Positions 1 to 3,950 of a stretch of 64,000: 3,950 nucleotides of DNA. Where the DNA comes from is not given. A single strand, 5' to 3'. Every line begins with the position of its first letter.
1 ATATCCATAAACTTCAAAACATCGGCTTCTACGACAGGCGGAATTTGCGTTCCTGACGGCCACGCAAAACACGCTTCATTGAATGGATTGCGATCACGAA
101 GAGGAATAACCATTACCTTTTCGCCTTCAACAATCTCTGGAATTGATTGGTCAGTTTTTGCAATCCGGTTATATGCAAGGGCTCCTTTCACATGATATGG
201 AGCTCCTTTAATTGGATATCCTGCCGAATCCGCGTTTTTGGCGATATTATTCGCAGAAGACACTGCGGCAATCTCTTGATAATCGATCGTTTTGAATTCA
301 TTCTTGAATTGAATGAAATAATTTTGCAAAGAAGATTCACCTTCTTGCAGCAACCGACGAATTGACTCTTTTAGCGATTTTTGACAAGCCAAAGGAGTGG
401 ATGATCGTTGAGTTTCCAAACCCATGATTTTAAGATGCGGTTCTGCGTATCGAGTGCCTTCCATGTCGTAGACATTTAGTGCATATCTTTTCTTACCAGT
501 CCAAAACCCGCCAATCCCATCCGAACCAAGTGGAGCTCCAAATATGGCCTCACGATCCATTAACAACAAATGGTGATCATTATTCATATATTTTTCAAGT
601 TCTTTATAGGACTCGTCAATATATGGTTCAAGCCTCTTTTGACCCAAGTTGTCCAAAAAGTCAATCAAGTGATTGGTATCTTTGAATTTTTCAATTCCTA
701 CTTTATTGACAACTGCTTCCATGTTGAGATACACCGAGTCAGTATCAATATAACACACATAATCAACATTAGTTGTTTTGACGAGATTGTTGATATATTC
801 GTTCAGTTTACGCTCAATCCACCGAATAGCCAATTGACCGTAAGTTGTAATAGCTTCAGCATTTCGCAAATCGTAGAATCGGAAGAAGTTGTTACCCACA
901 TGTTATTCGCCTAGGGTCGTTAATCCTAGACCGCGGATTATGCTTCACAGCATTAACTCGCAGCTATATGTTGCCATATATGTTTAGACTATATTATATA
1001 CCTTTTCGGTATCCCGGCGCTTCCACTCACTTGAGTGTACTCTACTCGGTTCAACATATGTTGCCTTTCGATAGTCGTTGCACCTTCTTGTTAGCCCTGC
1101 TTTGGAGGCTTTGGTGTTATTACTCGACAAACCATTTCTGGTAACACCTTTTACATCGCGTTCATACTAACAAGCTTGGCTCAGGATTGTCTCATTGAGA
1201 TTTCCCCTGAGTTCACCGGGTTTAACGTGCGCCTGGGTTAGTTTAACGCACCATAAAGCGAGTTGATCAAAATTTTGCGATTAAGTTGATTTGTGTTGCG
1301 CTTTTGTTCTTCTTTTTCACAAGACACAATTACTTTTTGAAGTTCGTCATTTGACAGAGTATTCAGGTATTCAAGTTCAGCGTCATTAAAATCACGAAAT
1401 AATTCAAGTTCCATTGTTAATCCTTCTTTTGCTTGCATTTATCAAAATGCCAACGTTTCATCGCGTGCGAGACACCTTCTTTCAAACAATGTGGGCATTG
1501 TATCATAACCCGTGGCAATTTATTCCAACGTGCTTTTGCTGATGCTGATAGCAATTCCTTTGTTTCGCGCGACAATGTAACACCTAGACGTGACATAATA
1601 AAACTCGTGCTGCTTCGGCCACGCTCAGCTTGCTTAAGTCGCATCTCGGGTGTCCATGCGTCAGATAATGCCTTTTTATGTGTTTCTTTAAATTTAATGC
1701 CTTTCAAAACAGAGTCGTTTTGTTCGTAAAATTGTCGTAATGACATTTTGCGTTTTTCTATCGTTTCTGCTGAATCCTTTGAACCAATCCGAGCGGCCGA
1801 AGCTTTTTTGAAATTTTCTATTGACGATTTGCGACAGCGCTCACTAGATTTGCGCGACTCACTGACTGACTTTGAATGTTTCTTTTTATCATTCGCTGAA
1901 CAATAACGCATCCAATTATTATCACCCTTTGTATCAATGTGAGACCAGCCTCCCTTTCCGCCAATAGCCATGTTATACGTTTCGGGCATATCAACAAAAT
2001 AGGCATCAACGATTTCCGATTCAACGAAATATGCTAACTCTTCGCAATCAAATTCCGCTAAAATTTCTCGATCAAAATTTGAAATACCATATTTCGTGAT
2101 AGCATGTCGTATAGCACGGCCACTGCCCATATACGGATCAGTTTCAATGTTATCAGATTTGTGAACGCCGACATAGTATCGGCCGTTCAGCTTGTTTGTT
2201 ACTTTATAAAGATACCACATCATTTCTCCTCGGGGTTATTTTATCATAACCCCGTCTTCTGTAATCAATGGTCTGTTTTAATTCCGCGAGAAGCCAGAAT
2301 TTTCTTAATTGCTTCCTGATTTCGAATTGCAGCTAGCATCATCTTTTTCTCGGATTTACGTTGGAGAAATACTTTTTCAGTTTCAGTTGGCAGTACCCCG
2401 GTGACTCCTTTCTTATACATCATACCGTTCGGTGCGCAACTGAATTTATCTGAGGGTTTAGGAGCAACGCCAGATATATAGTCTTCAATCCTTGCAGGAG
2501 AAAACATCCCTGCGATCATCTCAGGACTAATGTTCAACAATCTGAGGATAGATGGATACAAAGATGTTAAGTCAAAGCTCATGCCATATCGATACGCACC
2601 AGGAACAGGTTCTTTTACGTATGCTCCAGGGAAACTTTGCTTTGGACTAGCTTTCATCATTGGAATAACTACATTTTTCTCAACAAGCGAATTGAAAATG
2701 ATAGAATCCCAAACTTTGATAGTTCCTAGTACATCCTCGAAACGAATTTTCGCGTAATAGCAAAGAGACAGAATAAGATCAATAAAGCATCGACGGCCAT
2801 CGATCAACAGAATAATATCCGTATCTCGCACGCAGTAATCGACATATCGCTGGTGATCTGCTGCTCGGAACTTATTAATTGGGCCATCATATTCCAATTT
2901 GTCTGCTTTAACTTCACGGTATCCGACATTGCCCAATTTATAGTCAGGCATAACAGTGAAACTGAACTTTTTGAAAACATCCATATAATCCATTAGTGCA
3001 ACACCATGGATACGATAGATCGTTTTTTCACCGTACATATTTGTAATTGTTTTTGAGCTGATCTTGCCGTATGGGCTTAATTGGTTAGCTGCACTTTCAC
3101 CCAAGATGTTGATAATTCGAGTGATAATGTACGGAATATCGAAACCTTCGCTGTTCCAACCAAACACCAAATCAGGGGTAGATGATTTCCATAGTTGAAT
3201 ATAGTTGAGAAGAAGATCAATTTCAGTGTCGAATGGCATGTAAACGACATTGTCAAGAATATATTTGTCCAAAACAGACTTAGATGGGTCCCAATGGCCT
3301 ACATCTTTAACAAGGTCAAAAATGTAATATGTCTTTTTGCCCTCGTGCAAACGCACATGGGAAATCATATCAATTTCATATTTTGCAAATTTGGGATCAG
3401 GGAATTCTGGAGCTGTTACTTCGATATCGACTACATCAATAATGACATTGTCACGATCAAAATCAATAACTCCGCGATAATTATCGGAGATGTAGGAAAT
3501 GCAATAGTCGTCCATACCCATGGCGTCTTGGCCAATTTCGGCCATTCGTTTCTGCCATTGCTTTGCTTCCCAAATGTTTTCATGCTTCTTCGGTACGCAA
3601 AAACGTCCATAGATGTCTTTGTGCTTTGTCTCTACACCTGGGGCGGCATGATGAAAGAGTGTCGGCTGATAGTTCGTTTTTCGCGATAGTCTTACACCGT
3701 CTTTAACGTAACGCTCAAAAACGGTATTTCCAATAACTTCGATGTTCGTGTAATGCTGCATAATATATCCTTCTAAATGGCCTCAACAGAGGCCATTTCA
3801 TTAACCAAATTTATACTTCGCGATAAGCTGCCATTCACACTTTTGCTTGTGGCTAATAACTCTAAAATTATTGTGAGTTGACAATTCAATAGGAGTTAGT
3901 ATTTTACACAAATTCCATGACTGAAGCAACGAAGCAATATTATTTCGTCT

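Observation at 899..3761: Gene 43 is in pieces: split cistrons, a free-standing GIY-YIG HEG and an ORF-less group I intron at the motif A codons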

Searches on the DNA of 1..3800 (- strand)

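Call 5: search_dna_similar(query=window:1-3800:-, collection=phages, mode=near, max_rows=30)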
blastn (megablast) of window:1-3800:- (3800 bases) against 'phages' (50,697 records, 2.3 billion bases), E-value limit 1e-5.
Records with a match: 38; places in all: 42; records where one place covers at least 80% of the query: 4.
Best place of each record, by identity: >=99% 3; 95-99% 4; 90-95% 21; 80-90% 3; 60-80% 7.
By first word of the organism name: Aeromonas 36; Stenotrophomonas 2.
By host as written in the record: Aeromonas salmonicida 17; Aeromonas hydrophila BIOTECH 10089 8; Aeromonas hydrophila 4; - 2; Aeromonas salmonicida subsp. salmonicida 2; Aeromonas sp. 2; Stenotrophomonas maltophilia 2; Aeromonas hydrophila GW3-10 1.
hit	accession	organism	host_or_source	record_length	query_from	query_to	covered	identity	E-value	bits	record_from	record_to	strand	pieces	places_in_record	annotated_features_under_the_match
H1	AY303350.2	Aeromonas phage 25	-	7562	1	3800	100%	100.0%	0e+0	7018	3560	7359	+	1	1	43A: core DNA polymerase of replisome | 43B: core DNA polymerase of replisome | helc25: GIY-YIG endonuclease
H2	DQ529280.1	Aeromonas phage 25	-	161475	1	3800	100%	100.0%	0e+0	7018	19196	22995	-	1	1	43A: gp43 split DNA polymerase | 43B: gp43 split DNA polymerase | GIY-YIG endonuclease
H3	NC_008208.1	Aeromonas phage 25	Aeromonas salmonicida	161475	1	3800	100%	100.0%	0e+0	7018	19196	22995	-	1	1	43A: DNA polymerase | 43B: DNA polymerase | homing endonuclease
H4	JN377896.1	Aeromonas phage Aes002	Aeromonas salmonicida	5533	1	3800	98%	96.2%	0e+0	6081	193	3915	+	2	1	DNA polymerase subunit (x2) | putative GIY-YIG homing endonuclease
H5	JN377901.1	Aeromonas phage Aes151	Aeromonas salmonicida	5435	1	3800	76%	93.3%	0e+0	4284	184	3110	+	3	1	DNA polymerase subunit (x2)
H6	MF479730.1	Aeromonas phage AS-gz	Aeromonas salmonicida subsp. salmonicida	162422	1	3800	76%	93.3%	0e+0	4305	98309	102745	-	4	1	split DNA polymerase | hypothetical protein | intein-containing split DNA polymerase precursor (x2) | DNA polymerase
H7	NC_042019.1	Aeromonas phage AS-gz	Aeromonas salmonicida subsp. salmonicida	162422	1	3800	76%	93.3%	0e+0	4305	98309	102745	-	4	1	DNA polymerase (x3) | hypothetical protein | intein-containing split DNA polymerase precursor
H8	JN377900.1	Aeromonas phage Aes144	Aeromonas salmonicida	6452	1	3800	76%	93.3%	0e+0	4294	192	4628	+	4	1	DNA polymerase subunit (x3) | putative VSR endonuclease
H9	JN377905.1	Aeromonas phage Aes516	Aeromonas salmonicida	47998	1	3800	70%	93.1%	0e+0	3906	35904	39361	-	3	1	split DNA polymerase (x3) | intein-containing split DNA polymerase precursor (x2) | putative N-intein | putative C-intein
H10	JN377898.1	Aeromonas phage Aes120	Aeromonas salmonicida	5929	1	3800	69%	94.6%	0e+0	4030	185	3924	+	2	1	DNA polymerase subunit (x2) | putative GIY-YIG homing endonuclease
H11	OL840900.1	Aeromonas phage AhMtk13a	Aeromonas hydrophila GW3-10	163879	1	3800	65%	98.0%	0e+0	4278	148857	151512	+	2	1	split DNA polymerase (x2)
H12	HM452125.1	Aeromonas phage phiAS4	Aeromonas salmonicida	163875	1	3800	68%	90.9%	0e+0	3484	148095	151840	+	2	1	split DNA polymerase (x2) | GIY-YIG endonuclease | DNA polymerase-like protein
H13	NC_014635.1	Aeromonas phage phiAS4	Aeromonas salmonicida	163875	1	3800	68%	90.9%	0e+0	3484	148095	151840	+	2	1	DNA polymerase (x3) | homing endonuclease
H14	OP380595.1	Aeromonas phage avDM3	Aeromonas hydrophila BIOTECH 10089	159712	1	3800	65%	96.1%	0e+0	4006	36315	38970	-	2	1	DNA-directed DNA polymerase (x2)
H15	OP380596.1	Aeromonas phage avDM4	Aeromonas hydrophila BIOTECH 10089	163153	1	3800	65%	95.4%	0e+0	3918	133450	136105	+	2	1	DNA-directed DNA polymerase (x2)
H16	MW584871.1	Aeromonas phage vB_AsM_ZHF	Aeromonas salmonicida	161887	1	3800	65%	94.7%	0e+0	3813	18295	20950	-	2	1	split DNA polymerase | DNA polymerase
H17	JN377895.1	Aeromonas phage Aes012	Aeromonas sp.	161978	1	3800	65%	94.1%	0e+0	3735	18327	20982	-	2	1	split DNA polymerase (x2)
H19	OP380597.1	Aeromonas phage UP87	Aeromonas hydrophila BIOTECH 10089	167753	25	3761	77%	78.5%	0e+0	1876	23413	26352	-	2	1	DNA-directed DNA polymerase (x3)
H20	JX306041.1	Stenotrophomonas phage IME13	Stenotrophomonas maltophilia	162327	1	3800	65%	92.9%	0e+0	3583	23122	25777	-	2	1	DNA polymerase (x2)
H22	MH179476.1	Aeromonas phage 50AhydR13PP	Aeromonas hydrophila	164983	1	3800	63%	93.0%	0e+0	3514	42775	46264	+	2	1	DNA polymerase subunit (x2) | putative HNH homing endonuclease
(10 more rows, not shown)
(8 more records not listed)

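Call 6: get_annotated_region(hit=H1, flank=500)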
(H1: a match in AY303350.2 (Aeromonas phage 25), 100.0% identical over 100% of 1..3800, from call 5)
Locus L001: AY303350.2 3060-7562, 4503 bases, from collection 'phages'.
description: Aeromonas phage 25 gp46 recombination endonuclease subunit (46) gene, partial cds; conserved hypothetical protein (45.2), RNA polymerase binding protein (rpbA), sliding clamp (45), clamp ...
organism: Aeromonas phage 25 (NCBI taxid 2911441)
taxonomy: Viruses; Duplodnaviria; Heunggongvirae; Uroviricota; Caudoviricetes; Straboviridae; Tulanevirus; Tulanevirus bteighttwo
host: -; source: -; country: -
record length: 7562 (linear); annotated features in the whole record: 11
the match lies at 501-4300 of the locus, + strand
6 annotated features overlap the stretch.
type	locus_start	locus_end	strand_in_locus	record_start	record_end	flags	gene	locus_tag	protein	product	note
CDS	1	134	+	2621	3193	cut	62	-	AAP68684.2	clamp loader subunit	DNA polymerase accessory protein; similar to T4 product of NP_049664.1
CDS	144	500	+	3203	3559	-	regA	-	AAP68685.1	RegA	translational repressor protein; similar to T4 product of NP_049663.1; regulates translation of mRNAs for DNA ...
CDS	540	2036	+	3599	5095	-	43A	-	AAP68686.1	core DNA polymerase of replisome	DNA polymerase family B; 3'-5' exonuclease; similar to to N-terminal half of T4 gp43 of NP_049662.1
CDS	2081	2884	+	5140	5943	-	helc25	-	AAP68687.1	GIY-YIG endonuclease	similar to homing endonucleases of GIY-YIG family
CDS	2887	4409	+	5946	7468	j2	43B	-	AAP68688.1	core DNA polymerase of replisome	DNA polymerase family B; 3'-5' exonuclease; similar to C-terminal half of T4 gp43 of NP_049662.1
CDS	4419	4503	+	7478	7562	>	43.-1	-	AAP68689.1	hypothetical protein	-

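Call 7: get_annotated_region(hit=H2, flank=1500)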
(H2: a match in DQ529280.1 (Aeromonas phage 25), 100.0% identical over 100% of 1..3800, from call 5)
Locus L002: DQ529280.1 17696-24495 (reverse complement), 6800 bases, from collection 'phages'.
description: Aeromonas phage 25, complete genome.
organism: Aeromonas phage 25 (NCBI taxid 2911441)
taxonomy: Viruses; Duplodnaviria; Heunggongvirae; Uroviricota; Caudoviricetes; Straboviridae; Tulanevirus; Tulanevirus bteighttwo
host: -; source: -; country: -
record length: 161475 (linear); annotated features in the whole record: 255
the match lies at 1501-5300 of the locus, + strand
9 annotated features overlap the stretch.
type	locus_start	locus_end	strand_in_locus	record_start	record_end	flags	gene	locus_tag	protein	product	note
CDS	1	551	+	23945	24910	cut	44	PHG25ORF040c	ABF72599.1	gp44 clamp-loader subunit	DNA polymerase accessory protein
CDS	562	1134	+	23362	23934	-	62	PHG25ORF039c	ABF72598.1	gp62 clamp-loader subunit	DNA polymerase accessory protein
CDS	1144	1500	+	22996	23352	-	regA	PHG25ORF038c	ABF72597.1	translational repressor protein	regulates translation of mRNAs for DNA replication proteins and other early gene products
CDS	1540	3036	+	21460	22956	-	43A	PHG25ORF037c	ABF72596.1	gp43 split DNA polymerase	split gene for core polB DNA polymerase of phage replisome; N-terminal fragment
CDS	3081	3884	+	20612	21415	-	-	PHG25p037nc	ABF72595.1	GIY-YIG endonuclease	not conserved in bacteriophage 44RR2.8t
CDS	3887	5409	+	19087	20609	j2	43B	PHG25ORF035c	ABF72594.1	gp43 split DNA polymerase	split gene for core polB DNA polymerase of phage replisome; split by group IA2 intron; C-terminal fragment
CDS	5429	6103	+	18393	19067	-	42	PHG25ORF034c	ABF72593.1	gp42 dCMP hydroxymethylase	dCMP hydroxymethylase; produces modified hydroxymethylcytosine in T4 DNA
CDS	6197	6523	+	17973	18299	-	40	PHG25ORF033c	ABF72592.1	gp40 initiator of head vertex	membrane-associated protein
CDS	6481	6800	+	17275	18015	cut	-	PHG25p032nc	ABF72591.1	putative homing HNH endonuclease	not conserved in bacteriophage 44RR2.8t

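Call 22: get_annotated_region(hit=H4, flank=300)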
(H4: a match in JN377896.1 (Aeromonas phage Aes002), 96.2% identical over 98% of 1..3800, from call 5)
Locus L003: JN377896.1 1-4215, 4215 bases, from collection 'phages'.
description: Aeromonas phage Aes002 DNA polymerase subunit, putative GIY-YIG homing endonuclease, DNA polymerase subunit, dCMP hydroxymethylase, and initiator of head vertex genes, complete cds.
organism: Aeromonas phage Aes002 (NCBI taxid 1198015)
taxonomy: Viruses; Duplodnaviria; Heunggongvirae; Uroviricota; Caudoviricetes; Straboviridae; Tevenvirinae; Tequatrovirus
host: Aeromonas salmonicida; source: -; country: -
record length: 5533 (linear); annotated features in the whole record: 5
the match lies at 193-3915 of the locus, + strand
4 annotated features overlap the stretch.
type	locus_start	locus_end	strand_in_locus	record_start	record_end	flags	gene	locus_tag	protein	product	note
CDS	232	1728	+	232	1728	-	-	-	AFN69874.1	DNA polymerase subunit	split gene for polB DNA polymerase, DNA polymerase N-terminal half, gp43A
CDS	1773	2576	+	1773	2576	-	-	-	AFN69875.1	putative GIY-YIG homing endonuclease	-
CDS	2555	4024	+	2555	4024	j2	-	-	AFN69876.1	DNA polymerase subunit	split gene for polB DNA polymerase, DNA polymerase C-terminal half, gp43B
CDS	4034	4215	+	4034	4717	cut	-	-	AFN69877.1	dCMP hydroxymethylase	gp42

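Call 23: get_annotated_region(hit=H10, flank=300)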
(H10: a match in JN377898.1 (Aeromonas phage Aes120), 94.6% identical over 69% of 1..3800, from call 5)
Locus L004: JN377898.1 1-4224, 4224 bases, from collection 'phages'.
description: Aeromonas phage Aes120 DNA polymerase subunit, putative GIY-YIG homing endonuclease, DNA polymerase subunit, dCMP hydroxymethylase, initiator of head vertex, and putative HNH homing ...
organism: Aeromonas phage Aes120 (NCBI taxid 1198017)
taxonomy: Viruses; Duplodnaviria; Heunggongvirae; Uroviricota; Caudoviricetes; Straboviridae; Tevenvirinae; Tequatrovirus
host: Aeromonas salmonicida; source: -; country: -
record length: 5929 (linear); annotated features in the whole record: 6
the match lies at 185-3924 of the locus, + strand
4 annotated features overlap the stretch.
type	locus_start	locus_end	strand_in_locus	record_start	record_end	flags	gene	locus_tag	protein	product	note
CDS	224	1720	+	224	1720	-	-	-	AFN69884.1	DNA polymerase subunit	split gene for polB DNA polymerase, DNA polymerase N-terminal half, gp43A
CDS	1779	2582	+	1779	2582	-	-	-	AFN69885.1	putative GIY-YIG homing endonuclease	-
CDS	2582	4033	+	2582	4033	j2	-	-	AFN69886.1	DNA polymerase subunit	split gene for polB DNA polymerase, DNA polymerase C-terminal half, gp43B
CDS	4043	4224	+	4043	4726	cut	-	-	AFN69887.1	dCMP hydroxymethylase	gp42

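Call 24: get_annotated_region(hit=H17, flank=300)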
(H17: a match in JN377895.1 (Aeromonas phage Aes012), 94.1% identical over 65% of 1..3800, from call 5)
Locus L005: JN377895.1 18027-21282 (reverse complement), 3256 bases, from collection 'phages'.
description: Aeromonas phage Aes012, complete genome.
organism: Aeromonas phage Aes012 (NCBI taxid 1198014)
taxonomy: Viruses; Duplodnaviria; Heunggongvirae; Uroviricota; Caudoviricetes; Straboviridae; Tulanevirus; Tulanevirus aes12
host: Aeromonas sp.; source: -; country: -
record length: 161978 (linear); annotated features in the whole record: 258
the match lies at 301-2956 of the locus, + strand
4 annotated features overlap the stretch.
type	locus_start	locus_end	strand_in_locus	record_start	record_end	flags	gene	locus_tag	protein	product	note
CDS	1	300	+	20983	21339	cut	regA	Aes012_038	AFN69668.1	translational repressor of early genes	RegA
CDS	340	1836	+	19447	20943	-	-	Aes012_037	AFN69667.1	split DNA polymerase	gp43; N-terminal part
CDS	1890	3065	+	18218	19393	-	-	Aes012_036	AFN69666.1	split DNA polymerase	gp43; C-terminal part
CDS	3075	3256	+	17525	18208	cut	-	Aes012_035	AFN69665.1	dCMP hydroxymethylase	gp42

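Call 25: get_annotated_region(hit=H12, flank=300)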
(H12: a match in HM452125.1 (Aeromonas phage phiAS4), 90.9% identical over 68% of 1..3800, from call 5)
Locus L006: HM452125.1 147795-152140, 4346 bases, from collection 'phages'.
description: Aeromonas phage phiAS4, complete genome.
organism: Aeromonas phage phiAS4 (NCBI taxid 879628)
taxonomy: Viruses; Duplodnaviria; Heunggongvirae; Uroviricota; Caudoviricetes; Straboviridae; Tulanevirus; Tulanevirus as4
host: Aeromonas salmonicida; source: river; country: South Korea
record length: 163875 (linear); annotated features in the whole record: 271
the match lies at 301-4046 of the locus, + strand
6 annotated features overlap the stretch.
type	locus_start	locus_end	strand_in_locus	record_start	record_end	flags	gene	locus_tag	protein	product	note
CDS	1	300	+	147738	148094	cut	-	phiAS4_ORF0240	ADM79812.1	translational repressor protein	-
CDS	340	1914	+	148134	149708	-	-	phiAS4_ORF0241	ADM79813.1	split DNA polymerase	-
CDS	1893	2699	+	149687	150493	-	-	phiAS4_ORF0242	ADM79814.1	GIY-YIG endonuclease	-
CDS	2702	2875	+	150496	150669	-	-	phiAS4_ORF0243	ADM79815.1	DNA polymerase-like protein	-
CDS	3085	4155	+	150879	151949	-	-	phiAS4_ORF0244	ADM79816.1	split DNA polymerase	-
CDS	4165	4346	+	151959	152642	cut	-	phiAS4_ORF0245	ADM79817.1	dCMP hydroxymethylase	-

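Call 53: get_annotated_region(hit=H11, flank=300)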
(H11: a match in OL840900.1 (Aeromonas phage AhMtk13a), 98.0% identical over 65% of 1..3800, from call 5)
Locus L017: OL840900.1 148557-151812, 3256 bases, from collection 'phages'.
description: Aeromonas phage AhMtk13a, partial genome.
organism: Aeromonas phage AhMtk13a (NCBI taxid 2906560)
taxonomy: Viruses; Duplodnaviria; Heunggongvirae; Uroviricota; Caudoviricetes; Straboviridae; Tulanevirus; Tulanevirus as4
host: Aeromonas hydrophila GW3-10; source: River Mtkvari; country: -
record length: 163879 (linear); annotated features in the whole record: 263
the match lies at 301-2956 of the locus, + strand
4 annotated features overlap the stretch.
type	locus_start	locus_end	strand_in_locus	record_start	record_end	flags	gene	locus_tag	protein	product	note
CDS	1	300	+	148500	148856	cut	-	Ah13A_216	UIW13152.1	translational repressor protein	similar to translational repressor protein YP_007010728.1 [Aeromonas phage Aes508]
CDS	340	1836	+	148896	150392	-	-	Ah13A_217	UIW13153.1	split DNA polymerase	similar to split DNA polymerase AFN69988.1 [Aeromonas phage Aes516]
CDS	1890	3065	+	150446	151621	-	-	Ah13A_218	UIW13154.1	split DNA polymerase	similar to split DNA polymerase YP_007677753.1 [Aeromonas phage Aes012]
CDS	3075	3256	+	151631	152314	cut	-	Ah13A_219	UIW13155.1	dCMP hydroxymethylase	similar to dCMP hydroxymethylase AFN69928.1 [Aeromonas phage Aes517]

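Call 54: get_annotated_region(hit=H14, flank=300)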
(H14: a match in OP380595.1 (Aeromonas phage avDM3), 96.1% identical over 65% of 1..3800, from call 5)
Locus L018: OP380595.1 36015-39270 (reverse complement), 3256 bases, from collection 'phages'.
description: Aeromonas phage avDM3, complete genome.
organism: Aeromonas phage avDM3 (NCBI taxid 3101596)
taxonomy: Viruses; Duplodnaviria; Heunggongvirae; Uroviricota; Caudoviricetes; Straboviridae; Tulanevirus
host: Aeromonas hydrophila BIOTECH 10089; source: sewage; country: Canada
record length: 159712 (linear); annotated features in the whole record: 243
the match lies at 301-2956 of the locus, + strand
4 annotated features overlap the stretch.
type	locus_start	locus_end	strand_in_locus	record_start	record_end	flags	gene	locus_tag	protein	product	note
CDS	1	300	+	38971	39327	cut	regA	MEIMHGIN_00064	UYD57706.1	translation repressor protein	-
CDS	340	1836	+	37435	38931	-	-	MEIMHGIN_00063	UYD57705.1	DNA-directed DNA polymerase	-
CDS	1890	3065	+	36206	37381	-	-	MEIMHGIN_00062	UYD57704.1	DNA-directed DNA polymerase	-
CDS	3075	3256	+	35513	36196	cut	-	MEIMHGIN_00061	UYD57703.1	deoxycytidylate 5-hydroxymethyltransferase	-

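Call 55: get_annotated_region(hit=H16, flank=300)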
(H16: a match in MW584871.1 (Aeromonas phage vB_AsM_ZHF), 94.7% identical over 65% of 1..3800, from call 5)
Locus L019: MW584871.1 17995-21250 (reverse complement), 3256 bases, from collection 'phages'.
description: Aeromonas phage vB_AsM_ZHF, complete genome.
organism: Aeromonas phage vB_AsM_ZHF (NCBI taxid 2812849)
taxonomy: Viruses; Duplodnaviria; Heunggongvirae; Uroviricota; Caudoviricetes; Straboviridae; Tulanevirus; Tulanevirus asgz
host: Aeromonas salmonicida; source: river water; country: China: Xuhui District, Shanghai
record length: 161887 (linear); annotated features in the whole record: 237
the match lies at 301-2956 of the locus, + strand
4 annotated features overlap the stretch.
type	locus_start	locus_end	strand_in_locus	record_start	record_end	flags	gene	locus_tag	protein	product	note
CDS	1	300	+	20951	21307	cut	-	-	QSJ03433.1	hypothetical protein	contig_36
CDS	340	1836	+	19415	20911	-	-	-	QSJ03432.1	split DNA polymerase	contig_35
CDS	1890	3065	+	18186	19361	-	-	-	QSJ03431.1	DNA polymerase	contig_34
CDS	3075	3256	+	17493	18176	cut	-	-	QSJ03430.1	dCMP hydroxymethylase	contig_33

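Call 56: get_annotated_region(hit=H20, flank=300)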
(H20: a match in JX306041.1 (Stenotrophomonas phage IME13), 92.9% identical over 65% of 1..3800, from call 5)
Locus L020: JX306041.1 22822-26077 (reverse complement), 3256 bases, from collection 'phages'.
description: Stenotrophomonas phage IME13, complete genome.
organism: Stenotrophomonas phage IME13 (NCBI taxid 1211280)
taxonomy: Viruses; Duplodnaviria; Heunggongvirae; Uroviricota; Caudoviricetes; Straboviridae; Tulanevirus; Tuaanevirus ime13
host: Stenotrophomonas maltophilia; source: sewage; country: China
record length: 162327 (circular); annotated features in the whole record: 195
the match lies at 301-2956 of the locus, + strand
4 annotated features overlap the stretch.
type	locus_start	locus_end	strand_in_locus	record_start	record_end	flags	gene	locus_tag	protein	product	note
CDS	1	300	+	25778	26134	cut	regA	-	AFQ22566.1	endoribonulcease translational repressor of early genes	RegA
CDS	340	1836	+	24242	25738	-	-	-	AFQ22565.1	DNA polymerase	gp43a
CDS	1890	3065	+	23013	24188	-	-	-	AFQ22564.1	DNA polymerase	gp43b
CDS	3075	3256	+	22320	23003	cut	-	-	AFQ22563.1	deoxycytidylate 5-hydroxymethyltransferase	gp42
